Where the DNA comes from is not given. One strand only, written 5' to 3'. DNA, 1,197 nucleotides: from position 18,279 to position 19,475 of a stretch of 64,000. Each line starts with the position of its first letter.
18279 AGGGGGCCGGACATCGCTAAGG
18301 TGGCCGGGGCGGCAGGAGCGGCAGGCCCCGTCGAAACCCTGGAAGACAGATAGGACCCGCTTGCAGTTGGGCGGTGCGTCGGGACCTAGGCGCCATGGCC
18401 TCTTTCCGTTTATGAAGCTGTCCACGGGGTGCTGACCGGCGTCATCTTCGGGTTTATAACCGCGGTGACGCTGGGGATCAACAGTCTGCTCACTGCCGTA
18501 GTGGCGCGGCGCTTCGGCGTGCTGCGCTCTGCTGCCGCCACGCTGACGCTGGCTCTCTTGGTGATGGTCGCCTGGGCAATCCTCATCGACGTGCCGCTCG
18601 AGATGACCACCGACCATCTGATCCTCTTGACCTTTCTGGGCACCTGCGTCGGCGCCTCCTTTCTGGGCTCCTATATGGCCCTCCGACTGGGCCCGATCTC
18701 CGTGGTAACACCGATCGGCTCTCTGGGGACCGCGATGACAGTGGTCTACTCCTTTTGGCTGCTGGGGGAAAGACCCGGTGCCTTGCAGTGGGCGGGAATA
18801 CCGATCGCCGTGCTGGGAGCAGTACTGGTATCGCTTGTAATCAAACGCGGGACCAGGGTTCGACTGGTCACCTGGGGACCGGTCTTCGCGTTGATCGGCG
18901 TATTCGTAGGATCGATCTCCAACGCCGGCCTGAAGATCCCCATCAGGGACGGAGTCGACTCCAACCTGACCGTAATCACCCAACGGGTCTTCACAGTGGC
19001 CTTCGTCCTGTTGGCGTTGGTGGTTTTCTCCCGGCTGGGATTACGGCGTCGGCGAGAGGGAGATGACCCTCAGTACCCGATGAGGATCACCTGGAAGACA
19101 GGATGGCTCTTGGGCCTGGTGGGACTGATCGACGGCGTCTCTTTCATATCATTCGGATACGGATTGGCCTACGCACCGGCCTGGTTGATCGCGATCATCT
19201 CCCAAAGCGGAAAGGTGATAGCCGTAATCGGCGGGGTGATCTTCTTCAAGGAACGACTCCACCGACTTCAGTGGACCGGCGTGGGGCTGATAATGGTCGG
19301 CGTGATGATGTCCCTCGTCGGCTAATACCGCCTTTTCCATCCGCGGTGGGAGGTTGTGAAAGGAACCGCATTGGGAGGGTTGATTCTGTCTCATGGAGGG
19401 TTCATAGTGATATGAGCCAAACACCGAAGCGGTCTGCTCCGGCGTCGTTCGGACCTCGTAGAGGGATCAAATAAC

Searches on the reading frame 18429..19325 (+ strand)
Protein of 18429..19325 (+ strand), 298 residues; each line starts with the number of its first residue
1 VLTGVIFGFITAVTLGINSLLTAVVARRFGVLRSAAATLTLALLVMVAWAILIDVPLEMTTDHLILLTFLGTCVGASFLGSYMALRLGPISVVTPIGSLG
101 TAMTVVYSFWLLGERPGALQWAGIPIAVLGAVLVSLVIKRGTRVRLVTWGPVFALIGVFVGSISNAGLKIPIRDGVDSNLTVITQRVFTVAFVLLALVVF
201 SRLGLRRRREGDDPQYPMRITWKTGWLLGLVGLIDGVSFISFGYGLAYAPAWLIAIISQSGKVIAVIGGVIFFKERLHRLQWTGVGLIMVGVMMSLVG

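Call 8: search_protein_families(library=pfam, proteins=[window:18429-19325:+])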
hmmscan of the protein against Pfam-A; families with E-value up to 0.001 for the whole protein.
window:18429-19325:+ (298 aa): 2 families
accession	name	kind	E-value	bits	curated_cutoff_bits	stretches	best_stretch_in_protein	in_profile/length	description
PF00892.27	EamA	-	6.7e-25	88.4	28.2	2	3-135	2-134/135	EamA-like transporter family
PF05653.20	Mg_trans_NIPA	-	0.00023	20.9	26.2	0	79-135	64-120/295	Magnesium transporter NIPA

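Call 30: find_homologous_proteins(query=window:18429-19325:+)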
Query window:18429-19325:+ (298 aa): 124 proteins with E <= 0.001 among 8000 candidates; the best 120 are listed.
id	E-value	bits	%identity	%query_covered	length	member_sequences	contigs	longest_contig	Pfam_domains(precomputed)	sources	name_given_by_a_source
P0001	4.9e-176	602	98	100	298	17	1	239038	PF00892.27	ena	-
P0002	1.4e-167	574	92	100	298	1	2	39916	PF00892.27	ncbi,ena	-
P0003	1.7e-166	571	91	100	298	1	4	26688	PF00892.27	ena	-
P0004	6.0e-166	569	91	100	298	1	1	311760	PF00892.27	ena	-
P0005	1.4e-165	568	90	100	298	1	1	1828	PF00892.27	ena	-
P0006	3.1e-165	567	91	100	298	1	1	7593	PF00892.27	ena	-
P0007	4.8e-165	566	91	100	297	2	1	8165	PF00892.27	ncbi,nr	ncbi:MAG: DMT family transporter [bacterium]|nr:DMT family transporter [bacterium]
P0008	5.1e-165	566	90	100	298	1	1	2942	PF00892.27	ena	-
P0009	5.9e-165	566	92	100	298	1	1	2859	PF00892.27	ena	-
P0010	8.5e-165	565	90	100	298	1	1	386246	PF00892.27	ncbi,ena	-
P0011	1.2e-164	565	90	100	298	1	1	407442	PF00892.27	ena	-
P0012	2.2e-164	564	90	100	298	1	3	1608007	PF00892.27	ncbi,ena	-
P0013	2.3e-164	564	91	100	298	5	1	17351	PF00892.27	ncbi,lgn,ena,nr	ncbi:MAG: EamA family transporter [Acidimicrobiia bacterium]|nr:EamA family transporter [Acidimicrob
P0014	3.1e-164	564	90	100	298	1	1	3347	PF00892.27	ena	-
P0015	5.2e-164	563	90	100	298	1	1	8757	PF00892.27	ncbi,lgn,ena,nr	ncbi:MAG: DMT family transporter [Acidimicrobiia bacterium]|nr:DMT family transporter [Acidimicrobii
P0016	1.2e-163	562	90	100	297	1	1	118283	PF00892.27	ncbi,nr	ncbi:MAG: EamA family transporter [bacterium]|nr:EamA family transporter [bacterium] MDE0500091.1 Ea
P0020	2.2e-157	541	93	94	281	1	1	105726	PF00892.27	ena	-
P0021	2.8e-155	534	85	100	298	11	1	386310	PF00892.27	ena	-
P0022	3.7e-151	521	83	100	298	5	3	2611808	PF00892.27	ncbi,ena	-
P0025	3.1e-144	498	79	100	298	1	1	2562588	PF00892.27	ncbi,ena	-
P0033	1.7e-142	492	79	100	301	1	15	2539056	PF00892.27,PF03151.23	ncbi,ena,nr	ncbi:MAG: EamA family transporter [Acidimicrobiia bacterium]|nr:DMT family transporter [bacterium] M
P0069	1.2e-121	424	67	100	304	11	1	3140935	PF00892.27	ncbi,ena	-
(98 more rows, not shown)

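Call 32: find_encoding_contigs(protein=P0012, flank=4000, max_places=3)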
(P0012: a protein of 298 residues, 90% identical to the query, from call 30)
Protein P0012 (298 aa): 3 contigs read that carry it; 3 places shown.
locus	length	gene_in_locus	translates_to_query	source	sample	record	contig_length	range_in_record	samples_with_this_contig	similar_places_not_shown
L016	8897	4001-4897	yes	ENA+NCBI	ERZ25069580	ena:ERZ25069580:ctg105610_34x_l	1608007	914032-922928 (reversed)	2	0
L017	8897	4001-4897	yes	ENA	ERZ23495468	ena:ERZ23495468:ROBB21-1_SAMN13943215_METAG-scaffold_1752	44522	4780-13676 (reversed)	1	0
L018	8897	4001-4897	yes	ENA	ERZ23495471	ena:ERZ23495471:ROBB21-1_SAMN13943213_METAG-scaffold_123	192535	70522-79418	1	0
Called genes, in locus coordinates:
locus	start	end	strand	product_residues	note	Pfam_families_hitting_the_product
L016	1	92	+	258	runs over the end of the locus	PF00005:ABC_tran, PF13304:AAA_21 (faint)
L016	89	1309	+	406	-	PF00528:BPD_transp_1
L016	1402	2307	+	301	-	PF00892:EamA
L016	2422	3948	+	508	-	-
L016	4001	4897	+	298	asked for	PF00892:EamA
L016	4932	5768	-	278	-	PF12146:Hydrolase_4 (weak), PF00561:Abhydrolase_1, PF12697:Abhydrolase_6, PF00756:Esterase (weak)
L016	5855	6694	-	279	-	PF00561:Abhydrolase_1, PF12146:Hydrolase_4, PF12697:Abhydrolase_6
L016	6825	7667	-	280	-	PF00561:Abhydrolase_1, PF12146:Hydrolase_4 (weak), PF12697:Abhydrolase_6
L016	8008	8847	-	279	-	PF00561:Abhydrolase_1, PF12146:Hydrolase_4, PF12697:Abhydrolase_6, PF00756:Esterase (weak)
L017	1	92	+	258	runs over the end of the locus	PF00005:ABC_tran, PF13304:AAA_21 (faint)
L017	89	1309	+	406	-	PF00528:BPD_transp_1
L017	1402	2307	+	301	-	PF00892:EamA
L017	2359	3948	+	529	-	-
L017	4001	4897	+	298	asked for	PF00892:EamA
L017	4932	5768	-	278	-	PF12146:Hydrolase_4, PF00561:Abhydrolase_1, PF12697:Abhydrolase_6, PF00756:Esterase (weak)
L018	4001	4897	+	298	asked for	PF00892:EamA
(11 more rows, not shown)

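Call 33: find_encoding_contigs(protein=P0021, flank=4000, max_places=3)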
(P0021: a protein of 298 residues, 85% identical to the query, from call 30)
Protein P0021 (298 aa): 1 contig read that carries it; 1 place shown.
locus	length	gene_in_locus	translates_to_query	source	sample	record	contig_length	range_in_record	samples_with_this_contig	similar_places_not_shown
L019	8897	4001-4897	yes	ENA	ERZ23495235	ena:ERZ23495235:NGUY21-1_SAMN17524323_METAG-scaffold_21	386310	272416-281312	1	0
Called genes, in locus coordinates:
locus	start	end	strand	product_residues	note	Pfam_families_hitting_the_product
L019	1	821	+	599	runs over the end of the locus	-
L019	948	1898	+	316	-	PF00528:BPD_transp_1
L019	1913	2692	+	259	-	PF00005:ABC_tran, PF13304:AAA_21 (faint)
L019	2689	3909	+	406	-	PF00528:BPD_transp_1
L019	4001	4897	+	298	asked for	PF00892:EamA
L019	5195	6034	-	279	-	PF00561:Abhydrolase_1, PF12146:Hydrolase_4 (weak), PF12697:Abhydrolase_6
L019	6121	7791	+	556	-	-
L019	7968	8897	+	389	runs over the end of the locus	PF02720:DUF222, PF01844:HNH (weak)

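Call 35: find_encoding_contigs(protein=P0033, flank=5000, max_places=10)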
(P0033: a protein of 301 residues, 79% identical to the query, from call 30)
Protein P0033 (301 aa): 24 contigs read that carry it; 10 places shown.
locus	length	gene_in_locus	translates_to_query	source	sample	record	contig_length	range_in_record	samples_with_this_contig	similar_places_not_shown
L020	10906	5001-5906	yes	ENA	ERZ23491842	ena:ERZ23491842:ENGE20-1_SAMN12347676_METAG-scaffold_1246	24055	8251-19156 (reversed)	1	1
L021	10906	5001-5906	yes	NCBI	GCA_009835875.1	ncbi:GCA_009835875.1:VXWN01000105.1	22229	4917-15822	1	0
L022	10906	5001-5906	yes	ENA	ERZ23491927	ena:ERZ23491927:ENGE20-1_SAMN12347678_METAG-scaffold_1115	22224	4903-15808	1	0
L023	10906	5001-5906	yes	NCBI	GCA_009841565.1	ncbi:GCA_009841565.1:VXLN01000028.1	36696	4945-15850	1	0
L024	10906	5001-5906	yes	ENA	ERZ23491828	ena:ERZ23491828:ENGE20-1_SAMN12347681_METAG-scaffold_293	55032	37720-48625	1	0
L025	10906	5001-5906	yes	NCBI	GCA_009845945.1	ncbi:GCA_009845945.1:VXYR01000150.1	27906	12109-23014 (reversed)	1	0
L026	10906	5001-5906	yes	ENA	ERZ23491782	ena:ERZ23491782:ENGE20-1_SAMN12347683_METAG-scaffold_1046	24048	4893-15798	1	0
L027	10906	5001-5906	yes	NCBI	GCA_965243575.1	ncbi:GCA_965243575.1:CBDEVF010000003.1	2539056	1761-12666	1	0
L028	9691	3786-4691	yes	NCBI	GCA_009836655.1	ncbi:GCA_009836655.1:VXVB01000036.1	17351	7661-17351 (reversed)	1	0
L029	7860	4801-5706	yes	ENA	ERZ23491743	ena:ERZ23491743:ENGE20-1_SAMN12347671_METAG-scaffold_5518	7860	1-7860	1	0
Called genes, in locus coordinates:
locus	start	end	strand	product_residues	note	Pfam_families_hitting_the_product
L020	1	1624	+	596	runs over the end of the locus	-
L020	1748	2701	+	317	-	PF00528:BPD_transp_1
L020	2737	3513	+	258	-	PF00005:ABC_tran, PF13304:AAA_21 (faint)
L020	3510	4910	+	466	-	PF00528:BPD_transp_1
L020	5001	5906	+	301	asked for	PF00892:EamA, PF03151:TPT (weak), PF00892:EamA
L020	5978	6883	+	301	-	PF00892:EamA, PF03151:TPT (weak), PF00892:EamA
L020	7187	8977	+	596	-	-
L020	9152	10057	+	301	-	PF00892:EamA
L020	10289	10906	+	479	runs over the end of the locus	-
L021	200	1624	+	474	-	-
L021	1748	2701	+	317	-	PF00528:BPD_transp_1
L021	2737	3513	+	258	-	PF00005:ABC_tran, PF13304:AAA_21 (faint)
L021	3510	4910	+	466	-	PF00528:BPD_transp_1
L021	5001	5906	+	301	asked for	PF00892:EamA, PF03151:TPT (weak), PF00892:EamA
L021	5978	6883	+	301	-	PF00892:EamA, PF03151:TPT (weak), PF00892:EamA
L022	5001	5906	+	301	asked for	PF00892:EamA, PF03151:TPT (weak), PF00892:EamA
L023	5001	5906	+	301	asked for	PF00892:EamA, PF03151:TPT (weak), PF00892:EamA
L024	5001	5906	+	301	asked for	PF00892:EamA, PF03151:TPT (weak), PF00892:EamA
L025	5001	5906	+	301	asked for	PF00892:EamA, PF03151:TPT (weak), PF00892:EamA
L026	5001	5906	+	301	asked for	PF00892:EamA, PF03151:TPT (weak), PF00892:EamA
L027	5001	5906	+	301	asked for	PF00892:EamA, PF03151:TPT (weak), PF00892:EamA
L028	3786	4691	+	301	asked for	PF00892:EamA, PF03151:TPT (weak), PF00892:EamA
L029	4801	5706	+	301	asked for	PF00892:EamA, PF03151:TPT (weak), PF00892:EamA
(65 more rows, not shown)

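Call 36: find_encoding_contigs(protein=P0025, flank=5000, max_places=4)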
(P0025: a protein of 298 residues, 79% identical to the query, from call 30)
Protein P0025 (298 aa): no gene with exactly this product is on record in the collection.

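Call 37: find_encoding_contigs(protein=P0069, flank=5000, max_places=4)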
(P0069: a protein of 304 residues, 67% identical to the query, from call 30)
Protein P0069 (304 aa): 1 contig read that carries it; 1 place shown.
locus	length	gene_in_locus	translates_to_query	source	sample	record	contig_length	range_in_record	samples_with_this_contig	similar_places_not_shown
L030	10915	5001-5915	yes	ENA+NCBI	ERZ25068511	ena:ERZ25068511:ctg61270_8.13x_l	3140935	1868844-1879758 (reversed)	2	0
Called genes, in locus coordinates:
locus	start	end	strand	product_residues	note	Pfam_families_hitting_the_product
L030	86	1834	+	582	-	-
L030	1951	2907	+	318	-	PF00528:BPD_transp_1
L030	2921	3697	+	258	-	PF00005:ABC_tran, PF13304:AAA_21 (faint)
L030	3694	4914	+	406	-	PF00528:BPD_transp_1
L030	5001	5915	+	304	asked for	PF00892:EamA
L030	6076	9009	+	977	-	PF13582:Reprolysin_3 (faint), PF00395:SLH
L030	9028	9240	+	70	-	-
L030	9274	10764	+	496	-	PF13173:AAA_14, PF13635:DUF4143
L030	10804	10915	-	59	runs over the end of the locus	-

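Call 39: find_encoding_contigs(protein=P0022, flank=10000, max_places=3)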
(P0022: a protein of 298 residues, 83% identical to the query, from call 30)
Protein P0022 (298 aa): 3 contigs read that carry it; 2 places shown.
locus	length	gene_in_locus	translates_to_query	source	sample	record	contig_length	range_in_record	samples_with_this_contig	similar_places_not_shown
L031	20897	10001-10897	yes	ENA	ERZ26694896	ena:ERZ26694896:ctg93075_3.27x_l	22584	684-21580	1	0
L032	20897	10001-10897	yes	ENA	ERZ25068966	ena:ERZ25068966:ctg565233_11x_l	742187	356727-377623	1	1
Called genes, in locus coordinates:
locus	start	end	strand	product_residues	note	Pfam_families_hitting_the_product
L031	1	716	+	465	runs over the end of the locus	?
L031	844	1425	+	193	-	-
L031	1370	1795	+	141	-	PF00528:BPD_transp_1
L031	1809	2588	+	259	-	PF00005:ABC_tran, PF13304:AAA_21 (faint)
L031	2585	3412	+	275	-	-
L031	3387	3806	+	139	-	PF00528:BPD_transp_1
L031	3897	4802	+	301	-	PF00892:EamA, PF03151:TPT (weak), PF00892:EamA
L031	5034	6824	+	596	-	-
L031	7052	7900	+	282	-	PF00528:BPD_transp_1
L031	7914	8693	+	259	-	PF00005:ABC_tran, PF13304:AAA_21 (faint)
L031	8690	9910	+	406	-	PF00528:BPD_transp_1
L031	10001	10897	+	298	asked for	PF00892:EamA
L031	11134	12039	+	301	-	PF00892:EamA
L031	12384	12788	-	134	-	PF12146:Hydrolase_4, PF00561:Abhydrolase_1, PF12697:Abhydrolase_6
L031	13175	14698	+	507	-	-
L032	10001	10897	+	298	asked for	PF00892:EamA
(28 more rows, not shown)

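Call 40: find_encoding_contigs(protein=P0004, flank=10000, max_places=2)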
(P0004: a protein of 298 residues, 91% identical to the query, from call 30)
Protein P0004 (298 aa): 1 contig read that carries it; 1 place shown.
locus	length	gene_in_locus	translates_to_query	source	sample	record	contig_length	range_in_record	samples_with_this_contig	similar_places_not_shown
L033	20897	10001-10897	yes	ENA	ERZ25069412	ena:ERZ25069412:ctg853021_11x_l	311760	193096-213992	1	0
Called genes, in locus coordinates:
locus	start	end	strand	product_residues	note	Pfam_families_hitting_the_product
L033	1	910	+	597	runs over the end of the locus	-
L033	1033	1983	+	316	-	PF00528:BPD_transp_1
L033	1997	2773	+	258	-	PF00005:ABC_tran, PF13304:AAA_21 (faint)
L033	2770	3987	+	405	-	PF00528:BPD_transp_1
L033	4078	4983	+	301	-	PF00892:EamA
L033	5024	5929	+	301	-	PF00892:EamA, PF03151:TPT (weak), PF00892:EamA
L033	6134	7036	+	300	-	PF00892:EamA, PF03151:TPT (faint), PF00892:EamA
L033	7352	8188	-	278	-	PF00561:Abhydrolase_1, PF12146:Hydrolase_4, PF12697:Abhydrolase_6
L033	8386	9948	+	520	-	-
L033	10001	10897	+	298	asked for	PF00892:EamA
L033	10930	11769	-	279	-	PF00561:Abhydrolase_1, PF12146:Hydrolase_4 (weak), PF12697:Abhydrolase_6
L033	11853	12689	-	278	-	PF00561:Abhydrolase_1, PF12146:Hydrolase_4 (weak), PF12697:Abhydrolase_6, PF00756:Esterase (weak)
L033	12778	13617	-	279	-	PF00561:Abhydrolase_1, PF12146:Hydrolase_4, PF12697:Abhydrolase_6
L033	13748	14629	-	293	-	PF00561:Abhydrolase_1, PF12146:Hydrolase_4 (weak), PF12697:Abhydrolase_6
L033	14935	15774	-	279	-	PF00561:Abhydrolase_1, PF12146:Hydrolase_4, PF12697:Abhydrolase_6, PF00756:Esterase (weak)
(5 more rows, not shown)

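Call 41: find_encoding_contigs(protein=P0010, flank=10000, max_places=2)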
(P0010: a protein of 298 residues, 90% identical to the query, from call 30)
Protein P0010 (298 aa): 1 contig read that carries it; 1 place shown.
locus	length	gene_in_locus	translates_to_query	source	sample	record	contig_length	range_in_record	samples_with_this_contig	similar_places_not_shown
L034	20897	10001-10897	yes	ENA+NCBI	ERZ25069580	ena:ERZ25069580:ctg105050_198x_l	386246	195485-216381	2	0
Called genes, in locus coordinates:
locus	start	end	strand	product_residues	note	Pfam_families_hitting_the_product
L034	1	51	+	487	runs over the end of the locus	PF00941:FAD_binding_5, PF03450:CO_deh_flav_C, PF01799:Fer2_2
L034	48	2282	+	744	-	PF01315:Ald_Xan_dh_C, PF02738:MoCoBD_1, PF20256:MoCoBD_2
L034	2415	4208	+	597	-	-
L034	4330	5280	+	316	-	PF00528:BPD_transp_1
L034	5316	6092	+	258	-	PF00005:ABC_tran, PF13304:AAA_21 (faint)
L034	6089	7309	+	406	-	PF00528:BPD_transp_1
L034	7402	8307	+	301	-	PF00892:EamA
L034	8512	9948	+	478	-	-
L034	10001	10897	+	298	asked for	PF00892:EamA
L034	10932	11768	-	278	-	PF00561:Abhydrolase_1, PF12146:Hydrolase_4 (weak), PF12697:Abhydrolase_6, PF00756:Esterase (faint)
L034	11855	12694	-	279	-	PF00561:Abhydrolase_1, PF12146:Hydrolase_4, PF12697:Abhydrolase_6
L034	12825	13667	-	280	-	PF00561:Abhydrolase_1, PF12146:Hydrolase_4 (weak), PF12697:Abhydrolase_6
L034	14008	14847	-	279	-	PF00561:Abhydrolase_1, PF12146:Hydrolase_4, PF12697:Abhydrolase_6, PF00756:Esterase (weak)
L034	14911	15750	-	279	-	PF00561:Abhydrolase_1, PF12146:Hydrolase_4, PF12697:Abhydrolase_6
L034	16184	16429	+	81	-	PF13458:Peripla_BP_6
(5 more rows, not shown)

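Call 46: find_encoding_contigs(protein=P0011, flank=10000, max_places=2)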
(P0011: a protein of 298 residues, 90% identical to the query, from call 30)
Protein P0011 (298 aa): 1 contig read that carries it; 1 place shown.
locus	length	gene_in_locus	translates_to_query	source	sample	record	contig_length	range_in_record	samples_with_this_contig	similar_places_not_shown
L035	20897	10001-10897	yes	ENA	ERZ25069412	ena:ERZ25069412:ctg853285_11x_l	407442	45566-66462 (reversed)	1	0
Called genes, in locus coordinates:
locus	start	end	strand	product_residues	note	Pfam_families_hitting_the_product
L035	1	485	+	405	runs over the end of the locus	PF00528:BPD_transp_1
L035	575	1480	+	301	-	PF00892:EamA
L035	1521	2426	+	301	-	PF00892:EamA, PF03151:TPT (weak), PF00892:EamA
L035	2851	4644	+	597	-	-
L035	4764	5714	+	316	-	PF00528:BPD_transp_1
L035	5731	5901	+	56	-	-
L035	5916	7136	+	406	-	PF00528:BPD_transp_1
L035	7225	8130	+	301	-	PF00892:EamA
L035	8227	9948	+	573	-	-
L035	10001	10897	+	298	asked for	PF00892:EamA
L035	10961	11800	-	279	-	PF00561:Abhydrolase_1, PF12146:Hydrolase_4, PF12697:Abhydrolase_6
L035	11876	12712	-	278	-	PF00561:Abhydrolase_1, PF12146:Hydrolase_4 (weak), PF12697:Abhydrolase_6, PF00756:Esterase (weak)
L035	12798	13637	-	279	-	PF00561:Abhydrolase_1, PF12146:Hydrolase_4, PF12697:Abhydrolase_6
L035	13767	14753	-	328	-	PF00561:Abhydrolase_1, PF12146:Hydrolase_4 (weak), PF12697:Abhydrolase_6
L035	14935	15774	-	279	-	PF00561:Abhydrolase_1, PF12146:Hydrolase_4, PF12697:Abhydrolase_6, PF00756:Esterase (weak)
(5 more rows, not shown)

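Call 47: find_encoding_contigs(protein=P0016, flank=10000, max_places=2)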
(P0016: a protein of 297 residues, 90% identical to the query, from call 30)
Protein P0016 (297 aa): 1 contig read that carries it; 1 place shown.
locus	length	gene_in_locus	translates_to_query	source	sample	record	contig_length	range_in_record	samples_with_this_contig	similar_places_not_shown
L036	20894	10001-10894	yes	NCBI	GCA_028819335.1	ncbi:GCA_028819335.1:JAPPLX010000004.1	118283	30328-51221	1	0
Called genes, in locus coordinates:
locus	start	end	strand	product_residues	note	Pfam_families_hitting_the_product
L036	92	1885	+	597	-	-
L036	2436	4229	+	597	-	-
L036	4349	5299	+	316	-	PF00528:BPD_transp_1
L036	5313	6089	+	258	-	PF00005:ABC_tran, PF13304:AAA_21 (faint)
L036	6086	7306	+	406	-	PF00528:BPD_transp_1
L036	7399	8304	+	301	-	PF00892:EamA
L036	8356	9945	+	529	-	-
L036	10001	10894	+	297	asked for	PF00892:EamA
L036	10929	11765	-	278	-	PF12146:Hydrolase_4, PF00561:Abhydrolase_1, PF12697:Abhydrolase_6, PF00756:Esterase (weak)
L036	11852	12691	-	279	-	PF00561:Abhydrolase_1, PF12146:Hydrolase_4 (weak), PF12697:Abhydrolase_6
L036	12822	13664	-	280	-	PF00561:Abhydrolase_1, PF12146:Hydrolase_4 (weak), PF12697:Abhydrolase_6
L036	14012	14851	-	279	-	PF00561:Abhydrolase_1, PF12146:Hydrolase_4, PF12697:Abhydrolase_6, PF00756:Esterase (weak)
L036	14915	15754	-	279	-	PF00561:Abhydrolase_1, PF12146:Hydrolase_4, PF12697:Abhydrolase_6, PF00756:Esterase (faint)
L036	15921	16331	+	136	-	-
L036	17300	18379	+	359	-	-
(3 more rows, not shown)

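Call 70: find_encoding_contigs(protein=P0003, flank=10000, max_places=4)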
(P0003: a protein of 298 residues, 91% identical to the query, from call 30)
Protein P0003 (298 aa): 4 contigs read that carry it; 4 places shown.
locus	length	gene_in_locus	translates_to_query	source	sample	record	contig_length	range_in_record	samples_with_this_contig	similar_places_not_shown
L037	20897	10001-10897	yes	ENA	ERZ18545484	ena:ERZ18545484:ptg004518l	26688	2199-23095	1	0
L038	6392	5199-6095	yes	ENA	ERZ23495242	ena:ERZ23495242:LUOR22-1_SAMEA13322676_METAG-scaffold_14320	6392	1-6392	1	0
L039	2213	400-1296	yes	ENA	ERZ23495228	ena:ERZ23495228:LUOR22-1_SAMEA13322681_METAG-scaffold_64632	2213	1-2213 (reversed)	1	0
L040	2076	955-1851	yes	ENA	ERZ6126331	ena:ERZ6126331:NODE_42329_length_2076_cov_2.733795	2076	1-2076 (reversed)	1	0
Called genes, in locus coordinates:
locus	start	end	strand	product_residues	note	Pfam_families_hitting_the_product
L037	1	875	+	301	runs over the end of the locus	PF00892:EamA, PF03151:TPT (weak), PF00892:EamA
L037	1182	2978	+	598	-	-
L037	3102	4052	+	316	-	PF00528:BPD_transp_1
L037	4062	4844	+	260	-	PF00005:ABC_tran, PF13304:AAA_21 (faint)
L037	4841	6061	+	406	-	PF00528:BPD_transp_1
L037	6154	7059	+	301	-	PF00892:EamA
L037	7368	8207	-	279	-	PF00561:Abhydrolase_1, PF12146:Hydrolase_4, PF12697:Abhydrolase_6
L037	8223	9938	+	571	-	-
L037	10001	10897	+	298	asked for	PF00892:EamA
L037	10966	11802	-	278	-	PF00561:Abhydrolase_1, PF12146:Hydrolase_4, PF12697:Abhydrolase_6, PF00756:Esterase (faint)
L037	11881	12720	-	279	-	PF00561:Abhydrolase_1, PF12146:Hydrolase_4, PF12697:Abhydrolase_6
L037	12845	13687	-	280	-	PF00561:Abhydrolase_1, PF12146:Hydrolase_4 (weak), PF12697:Abhydrolase_6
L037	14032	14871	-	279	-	PF00561:Abhydrolase_1, PF12146:Hydrolase_4, PF12697:Abhydrolase_6, PF00756:Esterase (weak)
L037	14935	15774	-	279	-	PF00561:Abhydrolase_1, PF12146:Hydrolase_4, PF12697:Abhydrolase_6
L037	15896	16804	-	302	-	PF01118:Semialdhyde_dh, PF02774:Semialdhyde_dhC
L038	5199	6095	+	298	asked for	PF00892:EamA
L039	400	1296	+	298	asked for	PF00892:EamA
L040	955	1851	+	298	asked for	PF00892:EamA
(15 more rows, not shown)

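Call 71: find_encoding_contigs(protein=P0020, flank=10000, max_places=3)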
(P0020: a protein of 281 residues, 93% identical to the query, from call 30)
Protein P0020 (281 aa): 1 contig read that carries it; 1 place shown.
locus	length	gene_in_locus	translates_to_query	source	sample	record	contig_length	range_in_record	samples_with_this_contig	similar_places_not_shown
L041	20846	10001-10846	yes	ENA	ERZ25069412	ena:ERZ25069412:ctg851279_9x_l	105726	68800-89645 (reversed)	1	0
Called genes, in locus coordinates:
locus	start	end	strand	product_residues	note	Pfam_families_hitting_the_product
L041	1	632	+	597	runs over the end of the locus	-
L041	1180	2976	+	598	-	-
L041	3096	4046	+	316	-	PF00528:BPD_transp_1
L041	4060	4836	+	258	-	PF00005:ABC_tran, PF13304:AAA_21 (faint)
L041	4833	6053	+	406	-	PF00528:BPD_transp_1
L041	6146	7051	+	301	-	PF00892:EamA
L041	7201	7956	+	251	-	-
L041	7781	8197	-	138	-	PF12146:Hydrolase_4, PF00561:Abhydrolase_1, PF12697:Abhydrolase_6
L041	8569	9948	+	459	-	-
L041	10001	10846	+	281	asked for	PF00892:EamA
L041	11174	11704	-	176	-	PF12146:Hydrolase_4 (weak), PF00561:Abhydrolase_1, PF12697:Abhydrolase_6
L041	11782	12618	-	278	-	PF12146:Hydrolase_4, PF00561:Abhydrolase_1, PF12697:Abhydrolase_6, PF00756:Esterase (weak)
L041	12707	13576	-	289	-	PF00561:Abhydrolase_1, PF12146:Hydrolase_4, PF12697:Abhydrolase_6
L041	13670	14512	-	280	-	PF00561:Abhydrolase_1, PF12146:Hydrolase_4 (weak), PF12697:Abhydrolase_6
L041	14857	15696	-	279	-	PF00561:Abhydrolase_1, PF12146:Hydrolase_4, PF12697:Abhydrolase_6, PF00756:Esterase (weak)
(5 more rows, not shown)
